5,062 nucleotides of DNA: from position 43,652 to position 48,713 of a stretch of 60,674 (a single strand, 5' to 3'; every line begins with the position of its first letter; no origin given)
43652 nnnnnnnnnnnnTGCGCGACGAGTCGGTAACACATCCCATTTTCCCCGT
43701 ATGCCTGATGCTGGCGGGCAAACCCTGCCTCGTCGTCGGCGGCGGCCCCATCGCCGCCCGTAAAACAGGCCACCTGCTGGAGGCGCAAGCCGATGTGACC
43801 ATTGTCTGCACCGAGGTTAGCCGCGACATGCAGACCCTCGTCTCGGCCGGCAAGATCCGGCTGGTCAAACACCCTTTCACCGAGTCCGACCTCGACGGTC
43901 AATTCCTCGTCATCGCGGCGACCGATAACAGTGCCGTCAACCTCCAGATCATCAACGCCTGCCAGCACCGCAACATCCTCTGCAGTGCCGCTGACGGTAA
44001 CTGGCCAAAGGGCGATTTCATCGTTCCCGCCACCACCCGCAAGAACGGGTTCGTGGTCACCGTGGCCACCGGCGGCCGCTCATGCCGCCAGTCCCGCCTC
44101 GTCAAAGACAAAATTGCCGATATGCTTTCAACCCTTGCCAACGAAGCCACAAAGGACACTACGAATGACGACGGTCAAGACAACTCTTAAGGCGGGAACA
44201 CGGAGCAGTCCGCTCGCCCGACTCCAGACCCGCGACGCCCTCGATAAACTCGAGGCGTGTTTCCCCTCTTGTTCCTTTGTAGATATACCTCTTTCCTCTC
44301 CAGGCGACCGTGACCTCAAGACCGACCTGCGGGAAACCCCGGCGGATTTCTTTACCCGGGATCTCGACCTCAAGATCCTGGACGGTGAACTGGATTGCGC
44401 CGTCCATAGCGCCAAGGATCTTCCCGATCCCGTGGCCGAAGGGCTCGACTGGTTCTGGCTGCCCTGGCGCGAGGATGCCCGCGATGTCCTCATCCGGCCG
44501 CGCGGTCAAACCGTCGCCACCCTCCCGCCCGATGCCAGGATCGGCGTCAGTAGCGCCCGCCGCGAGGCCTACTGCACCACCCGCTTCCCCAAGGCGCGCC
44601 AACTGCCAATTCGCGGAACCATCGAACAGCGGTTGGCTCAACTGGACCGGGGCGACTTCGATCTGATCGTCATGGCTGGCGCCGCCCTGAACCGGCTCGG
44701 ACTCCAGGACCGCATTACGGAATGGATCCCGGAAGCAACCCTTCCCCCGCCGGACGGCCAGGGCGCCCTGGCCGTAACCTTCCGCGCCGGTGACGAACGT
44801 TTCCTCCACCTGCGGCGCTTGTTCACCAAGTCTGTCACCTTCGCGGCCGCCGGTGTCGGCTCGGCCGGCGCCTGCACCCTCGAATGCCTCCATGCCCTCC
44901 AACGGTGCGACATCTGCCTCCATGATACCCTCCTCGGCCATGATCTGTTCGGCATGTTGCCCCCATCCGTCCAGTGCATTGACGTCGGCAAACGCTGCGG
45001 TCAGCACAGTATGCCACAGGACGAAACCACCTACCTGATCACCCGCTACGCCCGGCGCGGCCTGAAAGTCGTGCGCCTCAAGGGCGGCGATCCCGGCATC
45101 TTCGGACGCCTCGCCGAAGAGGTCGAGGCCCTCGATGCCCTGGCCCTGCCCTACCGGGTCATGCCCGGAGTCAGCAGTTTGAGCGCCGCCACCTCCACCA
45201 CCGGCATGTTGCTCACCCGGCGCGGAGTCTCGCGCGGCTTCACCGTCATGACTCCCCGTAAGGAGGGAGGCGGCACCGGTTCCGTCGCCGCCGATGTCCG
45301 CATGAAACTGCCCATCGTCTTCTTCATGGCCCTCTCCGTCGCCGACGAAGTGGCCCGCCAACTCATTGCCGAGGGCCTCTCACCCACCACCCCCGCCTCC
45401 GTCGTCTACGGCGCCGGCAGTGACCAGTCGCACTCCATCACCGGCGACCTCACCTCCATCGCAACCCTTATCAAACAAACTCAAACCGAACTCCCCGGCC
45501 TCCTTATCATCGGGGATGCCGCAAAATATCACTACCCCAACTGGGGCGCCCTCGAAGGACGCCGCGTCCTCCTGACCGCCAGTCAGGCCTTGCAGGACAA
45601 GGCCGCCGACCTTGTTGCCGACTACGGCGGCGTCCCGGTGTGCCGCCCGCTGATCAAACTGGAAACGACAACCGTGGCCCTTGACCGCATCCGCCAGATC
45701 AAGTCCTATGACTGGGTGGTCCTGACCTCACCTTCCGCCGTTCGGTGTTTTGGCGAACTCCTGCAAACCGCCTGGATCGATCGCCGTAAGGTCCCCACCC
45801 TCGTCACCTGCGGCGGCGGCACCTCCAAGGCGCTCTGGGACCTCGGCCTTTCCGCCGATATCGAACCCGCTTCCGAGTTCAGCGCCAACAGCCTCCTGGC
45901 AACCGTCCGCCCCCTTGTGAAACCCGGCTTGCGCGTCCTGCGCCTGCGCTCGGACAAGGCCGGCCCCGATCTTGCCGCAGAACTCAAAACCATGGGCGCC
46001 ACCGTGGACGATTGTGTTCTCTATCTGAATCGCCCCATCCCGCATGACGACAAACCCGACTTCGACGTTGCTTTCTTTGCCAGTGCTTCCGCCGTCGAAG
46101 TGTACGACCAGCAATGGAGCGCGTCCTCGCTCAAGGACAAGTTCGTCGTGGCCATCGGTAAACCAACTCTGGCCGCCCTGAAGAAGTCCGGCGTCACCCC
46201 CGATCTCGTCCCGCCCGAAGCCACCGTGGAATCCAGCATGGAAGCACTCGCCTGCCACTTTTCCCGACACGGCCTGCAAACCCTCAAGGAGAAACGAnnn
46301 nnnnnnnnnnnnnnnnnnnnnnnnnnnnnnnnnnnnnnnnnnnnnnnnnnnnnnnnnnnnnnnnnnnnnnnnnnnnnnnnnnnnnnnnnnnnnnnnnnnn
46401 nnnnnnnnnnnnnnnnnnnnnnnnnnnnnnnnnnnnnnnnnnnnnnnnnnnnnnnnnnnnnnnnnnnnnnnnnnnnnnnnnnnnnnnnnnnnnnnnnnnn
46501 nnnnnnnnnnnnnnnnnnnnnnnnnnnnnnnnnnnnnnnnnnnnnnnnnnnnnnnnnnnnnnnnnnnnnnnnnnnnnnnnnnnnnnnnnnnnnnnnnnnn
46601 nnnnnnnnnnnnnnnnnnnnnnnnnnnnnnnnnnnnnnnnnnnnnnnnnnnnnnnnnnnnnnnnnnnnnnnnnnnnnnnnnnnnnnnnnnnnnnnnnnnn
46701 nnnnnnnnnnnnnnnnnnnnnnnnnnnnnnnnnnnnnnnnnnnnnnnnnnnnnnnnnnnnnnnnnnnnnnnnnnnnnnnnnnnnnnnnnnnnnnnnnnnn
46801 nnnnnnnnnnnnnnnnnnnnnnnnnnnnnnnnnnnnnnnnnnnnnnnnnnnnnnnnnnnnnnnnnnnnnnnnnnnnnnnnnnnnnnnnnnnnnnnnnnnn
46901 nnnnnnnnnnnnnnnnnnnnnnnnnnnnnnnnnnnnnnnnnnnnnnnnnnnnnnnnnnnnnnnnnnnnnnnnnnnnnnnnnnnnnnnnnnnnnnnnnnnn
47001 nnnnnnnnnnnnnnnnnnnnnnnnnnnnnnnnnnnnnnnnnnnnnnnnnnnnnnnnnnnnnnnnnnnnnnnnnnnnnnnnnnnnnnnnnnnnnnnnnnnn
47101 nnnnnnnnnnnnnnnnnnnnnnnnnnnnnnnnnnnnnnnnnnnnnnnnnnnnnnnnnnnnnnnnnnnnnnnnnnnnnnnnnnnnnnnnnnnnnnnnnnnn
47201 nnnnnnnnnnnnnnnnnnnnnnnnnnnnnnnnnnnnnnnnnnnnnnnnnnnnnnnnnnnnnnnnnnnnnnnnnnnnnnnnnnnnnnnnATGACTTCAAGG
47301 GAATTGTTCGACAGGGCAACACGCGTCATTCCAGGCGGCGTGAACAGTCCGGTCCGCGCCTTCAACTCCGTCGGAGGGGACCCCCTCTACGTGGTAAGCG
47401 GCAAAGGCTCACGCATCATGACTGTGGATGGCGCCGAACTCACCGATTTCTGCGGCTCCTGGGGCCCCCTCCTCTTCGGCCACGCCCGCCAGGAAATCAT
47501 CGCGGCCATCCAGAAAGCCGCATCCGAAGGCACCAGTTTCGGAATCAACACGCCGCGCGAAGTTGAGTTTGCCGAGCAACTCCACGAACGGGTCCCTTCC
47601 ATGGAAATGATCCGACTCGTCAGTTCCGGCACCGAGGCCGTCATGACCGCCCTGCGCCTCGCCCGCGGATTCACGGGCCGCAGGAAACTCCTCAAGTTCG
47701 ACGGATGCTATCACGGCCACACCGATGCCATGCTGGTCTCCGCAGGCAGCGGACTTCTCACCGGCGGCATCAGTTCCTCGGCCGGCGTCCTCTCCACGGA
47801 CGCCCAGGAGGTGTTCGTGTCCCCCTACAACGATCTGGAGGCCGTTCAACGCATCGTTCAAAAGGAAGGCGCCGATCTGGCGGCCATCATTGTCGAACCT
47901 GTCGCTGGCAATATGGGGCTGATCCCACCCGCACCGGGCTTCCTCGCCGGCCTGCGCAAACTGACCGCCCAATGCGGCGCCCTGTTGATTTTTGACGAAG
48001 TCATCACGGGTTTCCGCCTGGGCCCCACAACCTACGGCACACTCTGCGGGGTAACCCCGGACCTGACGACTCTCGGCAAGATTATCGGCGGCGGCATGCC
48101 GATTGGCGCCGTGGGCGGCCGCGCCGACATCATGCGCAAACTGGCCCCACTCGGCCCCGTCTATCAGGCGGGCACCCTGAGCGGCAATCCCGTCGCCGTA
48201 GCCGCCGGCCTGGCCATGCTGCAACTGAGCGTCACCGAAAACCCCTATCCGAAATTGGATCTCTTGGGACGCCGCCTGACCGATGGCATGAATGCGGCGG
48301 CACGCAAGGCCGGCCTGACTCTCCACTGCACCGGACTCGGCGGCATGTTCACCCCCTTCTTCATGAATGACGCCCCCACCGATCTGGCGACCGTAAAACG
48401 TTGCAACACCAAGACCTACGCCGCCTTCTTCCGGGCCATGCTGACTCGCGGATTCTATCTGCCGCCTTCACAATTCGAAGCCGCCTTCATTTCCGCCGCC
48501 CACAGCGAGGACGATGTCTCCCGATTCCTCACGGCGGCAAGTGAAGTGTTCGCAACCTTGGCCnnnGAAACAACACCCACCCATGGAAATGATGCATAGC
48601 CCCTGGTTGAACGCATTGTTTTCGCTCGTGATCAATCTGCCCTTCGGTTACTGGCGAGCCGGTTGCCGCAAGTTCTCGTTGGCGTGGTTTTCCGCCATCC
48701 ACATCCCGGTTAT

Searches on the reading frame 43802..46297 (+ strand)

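Call 40: search_protein_families(library=pfam, proteins=[window:43802-46297:+], max_evalue=0.00001)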
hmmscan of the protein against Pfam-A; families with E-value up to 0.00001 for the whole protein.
window:43802-46297:+ (832 aa): 3 families
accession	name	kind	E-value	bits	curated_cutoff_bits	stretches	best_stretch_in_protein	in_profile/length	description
PF01379.25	Porphobil_deam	-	1.1e-51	175.7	22.1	1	130-334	2-205/207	Porphobilinogen deaminase, dipyromethane cofactor binding domain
PF02602.20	HEM4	-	2.2e-37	128.8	27.5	1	601-811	3-228/231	Uroporphyrinogen-III synthase HemD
PF00590.25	TP_methylase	-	5e-32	112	27.8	1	345-553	2-211/212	Tetrapyrrole (Corrin/Porphyrin) Methylases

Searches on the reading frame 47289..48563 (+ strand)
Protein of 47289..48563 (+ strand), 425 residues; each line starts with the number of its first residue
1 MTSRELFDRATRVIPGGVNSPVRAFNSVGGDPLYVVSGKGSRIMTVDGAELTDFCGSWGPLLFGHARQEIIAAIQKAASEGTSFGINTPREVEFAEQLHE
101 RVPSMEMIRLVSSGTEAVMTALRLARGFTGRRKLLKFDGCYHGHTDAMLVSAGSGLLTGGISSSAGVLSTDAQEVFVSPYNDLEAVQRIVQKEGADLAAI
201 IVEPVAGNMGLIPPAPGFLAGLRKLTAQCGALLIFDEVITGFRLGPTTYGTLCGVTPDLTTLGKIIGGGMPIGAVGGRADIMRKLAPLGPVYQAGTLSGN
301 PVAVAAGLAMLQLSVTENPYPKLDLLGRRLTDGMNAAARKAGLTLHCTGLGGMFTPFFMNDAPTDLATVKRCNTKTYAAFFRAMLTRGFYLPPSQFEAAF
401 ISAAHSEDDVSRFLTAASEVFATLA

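Call 40: search_protein_families(library=pfam, proteins=[window:47289-48563:+], max_evalue=0.00001)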
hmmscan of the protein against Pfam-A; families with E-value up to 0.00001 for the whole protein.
window:47289-48563:+ (425 aa): 1 family
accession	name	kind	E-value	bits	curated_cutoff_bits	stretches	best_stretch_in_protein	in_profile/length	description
PF00202.27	Aminotran_3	-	4.5e-68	230.2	30.5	1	33-365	11-357/403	Aminotransferase class-III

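Call 42: find_related_loci(query=window:47289-48563:+, collection=genome_contigs, flank=1000)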
Query window:47289-48563:+ (425 aa) in genome_contigs; peptide patterns used: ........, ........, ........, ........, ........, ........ (x = any residue, [..] = any of these).
600 stretches matched a pattern (row limit reached: there are more); 597 encode a relative of the query (tblastn E <= 1e-3); the best 80 are kept; 80 distinct loci.
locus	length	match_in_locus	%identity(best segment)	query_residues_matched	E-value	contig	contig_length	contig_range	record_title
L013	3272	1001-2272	67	1-424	0e+0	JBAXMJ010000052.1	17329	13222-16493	MAG: bacterium isolate ELA450 MAG450_52, whole genome shotgun sequence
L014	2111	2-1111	72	50-419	0e+0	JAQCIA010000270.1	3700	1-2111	MAG: Verrucomicrobia bacterium isolate casp40-mb.267 NODE_55941_length_3700_cov_0.065260, whole genome shotgun sequence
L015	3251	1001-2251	64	1-417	9e-166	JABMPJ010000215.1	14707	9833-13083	MAG: Lentisphaerae bacterium isolate bin.508 k141_6703342, whole genome shotgun sequence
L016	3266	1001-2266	56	3-424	6e-148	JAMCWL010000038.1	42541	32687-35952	MAG: Actinomycetota bacterium isolate FK_Sedi_B_Bin.58 NODE_2412_length_42541_cov_3.57658, whole genome shotgun sequence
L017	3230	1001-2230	59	1-421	3e-146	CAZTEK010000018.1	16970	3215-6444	MAG TPA_asm: uncultured Verrucomicrobiota bacterium isolate SRP272421_co2_305 genome assembly, contig: NODE_10411_length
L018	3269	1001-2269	53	2-424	9e-145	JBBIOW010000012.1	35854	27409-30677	MAG: Nitrospiraceae bacterium isolate PGS172224_bin_289 NODE_1364_length_35854_cov_4.629710, whole genome shotgun sequen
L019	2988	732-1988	55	3-421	2e-144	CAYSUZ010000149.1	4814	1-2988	MAG TPA_asm: uncultured Planctomycetota bacterium isolate binchicken_co181_2 genome assembly, contig: NODE_40716_length_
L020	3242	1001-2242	54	9-422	2e-142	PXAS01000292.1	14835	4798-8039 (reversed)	MAG: PVC group bacterium isolate T3Sed10_216 T3-Sed10-C8368, whole genome shotgun sequence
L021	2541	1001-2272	52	1-424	5e-145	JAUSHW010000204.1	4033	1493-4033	MAG: Nitrospirales bacterium isolate E14_metabat.bin.209 E14_k141_1598790, whole genome shotgun sequence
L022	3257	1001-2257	52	3-421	1e-141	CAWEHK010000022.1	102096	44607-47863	MAG: uncultured delta proteobacterium isolate MFD02979.bin.2.138 genome assembly, contig: contig_22290, whole genome sho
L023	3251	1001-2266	52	3-424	2e-145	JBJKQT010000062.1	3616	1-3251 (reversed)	MAG: Desulfocapsaceae bacterium isolate Bin_41 S1Ck127_819159_flag_0_multi_21.9398_len_3616, whole genome shotgun sequen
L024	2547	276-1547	51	3-424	5e-144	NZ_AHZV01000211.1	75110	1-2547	Anaerophaga thermohalophila str. Valhall contig00253, whole genome shotgun sequence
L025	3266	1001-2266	53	3-424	2e-140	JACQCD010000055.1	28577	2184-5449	MAG: Nitrospirae bacterium isolate NC_groundwater_959_Pr1_S-0.2um_63_21 Montesol18-Sp2_coassembly_scaffold_487385, whole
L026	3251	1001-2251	55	3-419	7e-140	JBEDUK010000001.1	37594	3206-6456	MAG: Actinomycetota bacterium isolate Bin.020.pasture_P3 k127_1126474, whole genome shotgun sequence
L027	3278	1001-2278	51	2-424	4e-140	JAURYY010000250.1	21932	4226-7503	MAG: Paludibacter sp. isolate E2_metabat.bin.19 E2_k141_92687, whole genome shotgun sequence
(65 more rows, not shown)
